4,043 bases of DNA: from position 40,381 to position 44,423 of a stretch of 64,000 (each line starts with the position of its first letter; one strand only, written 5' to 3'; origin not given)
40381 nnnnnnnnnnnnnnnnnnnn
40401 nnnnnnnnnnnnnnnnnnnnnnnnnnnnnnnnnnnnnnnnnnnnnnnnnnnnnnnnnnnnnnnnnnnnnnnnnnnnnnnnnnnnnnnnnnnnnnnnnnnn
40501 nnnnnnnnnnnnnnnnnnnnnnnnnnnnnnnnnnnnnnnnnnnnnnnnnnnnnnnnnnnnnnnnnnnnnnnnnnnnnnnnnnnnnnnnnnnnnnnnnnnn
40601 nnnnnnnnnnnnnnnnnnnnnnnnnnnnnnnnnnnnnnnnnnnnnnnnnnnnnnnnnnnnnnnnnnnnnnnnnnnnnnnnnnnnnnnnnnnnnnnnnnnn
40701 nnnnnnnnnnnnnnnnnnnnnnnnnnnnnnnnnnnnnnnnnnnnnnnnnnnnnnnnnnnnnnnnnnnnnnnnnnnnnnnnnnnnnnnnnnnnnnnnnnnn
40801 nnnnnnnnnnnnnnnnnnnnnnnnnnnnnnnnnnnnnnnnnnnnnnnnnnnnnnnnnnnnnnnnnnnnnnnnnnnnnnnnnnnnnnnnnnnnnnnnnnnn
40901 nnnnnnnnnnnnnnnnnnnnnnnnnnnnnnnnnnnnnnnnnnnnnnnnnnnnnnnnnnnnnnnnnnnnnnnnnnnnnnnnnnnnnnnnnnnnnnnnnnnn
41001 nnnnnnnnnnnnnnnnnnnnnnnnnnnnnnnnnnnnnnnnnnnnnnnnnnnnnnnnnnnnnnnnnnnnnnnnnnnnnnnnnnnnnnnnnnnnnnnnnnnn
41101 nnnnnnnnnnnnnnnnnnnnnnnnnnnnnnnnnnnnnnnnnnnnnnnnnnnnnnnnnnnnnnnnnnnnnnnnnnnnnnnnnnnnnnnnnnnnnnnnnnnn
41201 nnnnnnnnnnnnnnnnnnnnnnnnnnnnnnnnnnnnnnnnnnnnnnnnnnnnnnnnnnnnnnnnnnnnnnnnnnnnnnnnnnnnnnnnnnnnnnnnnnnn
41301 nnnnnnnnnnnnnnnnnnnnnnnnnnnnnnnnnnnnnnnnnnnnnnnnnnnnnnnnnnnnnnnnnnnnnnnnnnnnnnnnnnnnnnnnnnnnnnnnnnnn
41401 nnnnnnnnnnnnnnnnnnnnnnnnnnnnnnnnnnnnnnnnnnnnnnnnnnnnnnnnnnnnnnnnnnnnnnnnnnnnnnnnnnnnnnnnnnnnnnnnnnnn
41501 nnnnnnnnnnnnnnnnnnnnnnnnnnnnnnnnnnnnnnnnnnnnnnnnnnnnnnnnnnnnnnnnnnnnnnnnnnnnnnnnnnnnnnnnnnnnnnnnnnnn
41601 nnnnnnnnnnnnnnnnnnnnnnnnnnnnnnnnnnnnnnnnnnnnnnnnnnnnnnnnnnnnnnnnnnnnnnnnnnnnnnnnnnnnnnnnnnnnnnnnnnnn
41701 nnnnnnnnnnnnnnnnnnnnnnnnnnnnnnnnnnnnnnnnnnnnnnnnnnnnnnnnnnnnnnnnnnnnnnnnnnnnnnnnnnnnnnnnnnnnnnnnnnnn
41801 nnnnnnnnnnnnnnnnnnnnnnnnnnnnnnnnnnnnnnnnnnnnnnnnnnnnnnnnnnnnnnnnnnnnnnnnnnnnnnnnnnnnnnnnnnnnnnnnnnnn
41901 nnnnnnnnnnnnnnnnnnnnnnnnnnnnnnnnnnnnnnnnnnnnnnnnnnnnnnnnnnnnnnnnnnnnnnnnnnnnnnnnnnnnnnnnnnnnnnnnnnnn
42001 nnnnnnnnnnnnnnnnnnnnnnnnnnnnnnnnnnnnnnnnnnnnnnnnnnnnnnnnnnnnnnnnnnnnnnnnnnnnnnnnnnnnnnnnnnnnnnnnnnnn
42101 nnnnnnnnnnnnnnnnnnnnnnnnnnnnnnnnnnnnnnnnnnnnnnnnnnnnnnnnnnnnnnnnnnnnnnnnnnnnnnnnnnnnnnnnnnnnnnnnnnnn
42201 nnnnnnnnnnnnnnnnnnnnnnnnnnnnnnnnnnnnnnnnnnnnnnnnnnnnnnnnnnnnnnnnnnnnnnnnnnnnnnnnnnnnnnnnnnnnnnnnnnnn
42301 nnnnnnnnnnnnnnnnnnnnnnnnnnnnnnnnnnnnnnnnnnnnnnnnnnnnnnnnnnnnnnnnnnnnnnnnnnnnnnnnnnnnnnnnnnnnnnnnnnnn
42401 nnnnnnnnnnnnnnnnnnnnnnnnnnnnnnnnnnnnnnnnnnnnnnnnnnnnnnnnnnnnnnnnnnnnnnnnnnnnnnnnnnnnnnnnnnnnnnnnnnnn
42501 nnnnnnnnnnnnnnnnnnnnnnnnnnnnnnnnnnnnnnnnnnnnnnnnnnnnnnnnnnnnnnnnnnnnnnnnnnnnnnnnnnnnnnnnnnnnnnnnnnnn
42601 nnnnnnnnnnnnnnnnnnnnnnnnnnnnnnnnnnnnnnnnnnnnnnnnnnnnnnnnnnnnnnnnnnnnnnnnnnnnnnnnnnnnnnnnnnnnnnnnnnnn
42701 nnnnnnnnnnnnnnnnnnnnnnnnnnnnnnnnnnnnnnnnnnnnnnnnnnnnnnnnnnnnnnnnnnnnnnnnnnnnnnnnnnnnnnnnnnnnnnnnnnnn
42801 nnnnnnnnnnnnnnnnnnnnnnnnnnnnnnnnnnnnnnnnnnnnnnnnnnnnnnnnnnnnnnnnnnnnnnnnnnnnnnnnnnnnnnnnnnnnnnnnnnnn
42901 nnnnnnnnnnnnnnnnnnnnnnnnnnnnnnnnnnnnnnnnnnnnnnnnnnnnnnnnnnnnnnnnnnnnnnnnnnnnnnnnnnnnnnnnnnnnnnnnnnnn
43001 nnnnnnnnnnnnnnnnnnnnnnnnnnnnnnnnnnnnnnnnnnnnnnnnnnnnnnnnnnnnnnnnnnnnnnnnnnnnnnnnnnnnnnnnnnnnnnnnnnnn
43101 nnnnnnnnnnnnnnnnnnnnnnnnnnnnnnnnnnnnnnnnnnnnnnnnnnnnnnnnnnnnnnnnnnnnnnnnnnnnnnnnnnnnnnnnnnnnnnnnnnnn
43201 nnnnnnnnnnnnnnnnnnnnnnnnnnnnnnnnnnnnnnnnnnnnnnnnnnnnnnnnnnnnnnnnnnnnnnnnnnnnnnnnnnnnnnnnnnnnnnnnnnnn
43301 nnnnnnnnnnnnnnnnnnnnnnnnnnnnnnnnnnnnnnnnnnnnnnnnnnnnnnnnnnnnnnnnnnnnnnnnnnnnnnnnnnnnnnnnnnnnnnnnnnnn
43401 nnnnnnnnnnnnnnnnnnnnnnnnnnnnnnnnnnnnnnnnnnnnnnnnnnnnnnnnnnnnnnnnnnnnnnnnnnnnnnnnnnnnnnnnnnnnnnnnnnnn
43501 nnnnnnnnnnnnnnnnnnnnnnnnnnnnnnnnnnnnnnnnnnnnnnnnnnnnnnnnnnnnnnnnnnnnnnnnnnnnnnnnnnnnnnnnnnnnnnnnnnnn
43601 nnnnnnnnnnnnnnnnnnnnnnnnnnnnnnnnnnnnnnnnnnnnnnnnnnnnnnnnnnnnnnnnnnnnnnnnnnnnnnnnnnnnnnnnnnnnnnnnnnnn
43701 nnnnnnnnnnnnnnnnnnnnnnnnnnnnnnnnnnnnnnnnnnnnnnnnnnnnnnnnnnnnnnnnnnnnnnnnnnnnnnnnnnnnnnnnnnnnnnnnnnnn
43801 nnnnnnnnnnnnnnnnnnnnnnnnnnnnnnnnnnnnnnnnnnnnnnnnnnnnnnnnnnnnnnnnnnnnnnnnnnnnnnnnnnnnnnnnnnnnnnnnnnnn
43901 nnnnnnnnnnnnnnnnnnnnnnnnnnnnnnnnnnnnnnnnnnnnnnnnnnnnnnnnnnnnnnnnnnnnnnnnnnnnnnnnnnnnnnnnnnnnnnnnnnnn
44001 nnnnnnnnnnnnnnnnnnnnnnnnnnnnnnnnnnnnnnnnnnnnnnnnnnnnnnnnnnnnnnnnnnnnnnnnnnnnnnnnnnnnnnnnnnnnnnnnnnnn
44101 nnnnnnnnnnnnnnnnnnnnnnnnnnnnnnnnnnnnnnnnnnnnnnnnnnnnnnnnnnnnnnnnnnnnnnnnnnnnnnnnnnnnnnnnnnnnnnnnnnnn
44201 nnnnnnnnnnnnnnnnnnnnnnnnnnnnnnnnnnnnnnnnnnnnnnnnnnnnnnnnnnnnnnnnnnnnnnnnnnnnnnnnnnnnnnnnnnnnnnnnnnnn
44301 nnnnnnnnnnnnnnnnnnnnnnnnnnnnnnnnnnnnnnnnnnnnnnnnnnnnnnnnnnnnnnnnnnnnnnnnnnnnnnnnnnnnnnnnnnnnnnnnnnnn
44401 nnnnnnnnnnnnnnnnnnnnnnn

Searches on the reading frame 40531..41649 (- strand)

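Call 23: search_protein_families(library=pfam, proteins=[window:40531-41649:-], max_evalue=0.00001)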
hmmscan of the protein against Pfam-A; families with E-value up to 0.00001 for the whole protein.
window:40531-41649:- (372 aa): 3 families
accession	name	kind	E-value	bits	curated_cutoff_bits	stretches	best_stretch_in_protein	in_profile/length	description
PF00817.25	IMS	-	5.8e-50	169.5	23.2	1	34-184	1-148/148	impB/mucB/samB family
PF11799.13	IMS_C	-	6.2e-17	62.4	20.7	1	271-371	2-100/109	impB/mucB/samB family C-terminal domain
PF21999.2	IMS_HHH_1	-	1.5e-08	35.4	27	1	213-260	5-53/53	DNA polymerase-iota, thumb domain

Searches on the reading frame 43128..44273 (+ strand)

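Call 23: search_protein_families(library=pfam, proteins=[window:43128-44273:+], max_evalue=0.00001)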
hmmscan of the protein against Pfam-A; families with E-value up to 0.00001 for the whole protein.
window:43128-44273:+ (381 aa): 1 family
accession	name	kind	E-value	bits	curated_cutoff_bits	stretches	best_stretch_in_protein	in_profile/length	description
PF00579.31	tRNA-synt_1b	-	3.4e-40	138.7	21.1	1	33-356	5-292/292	tRNA synthetases class I (W and Y)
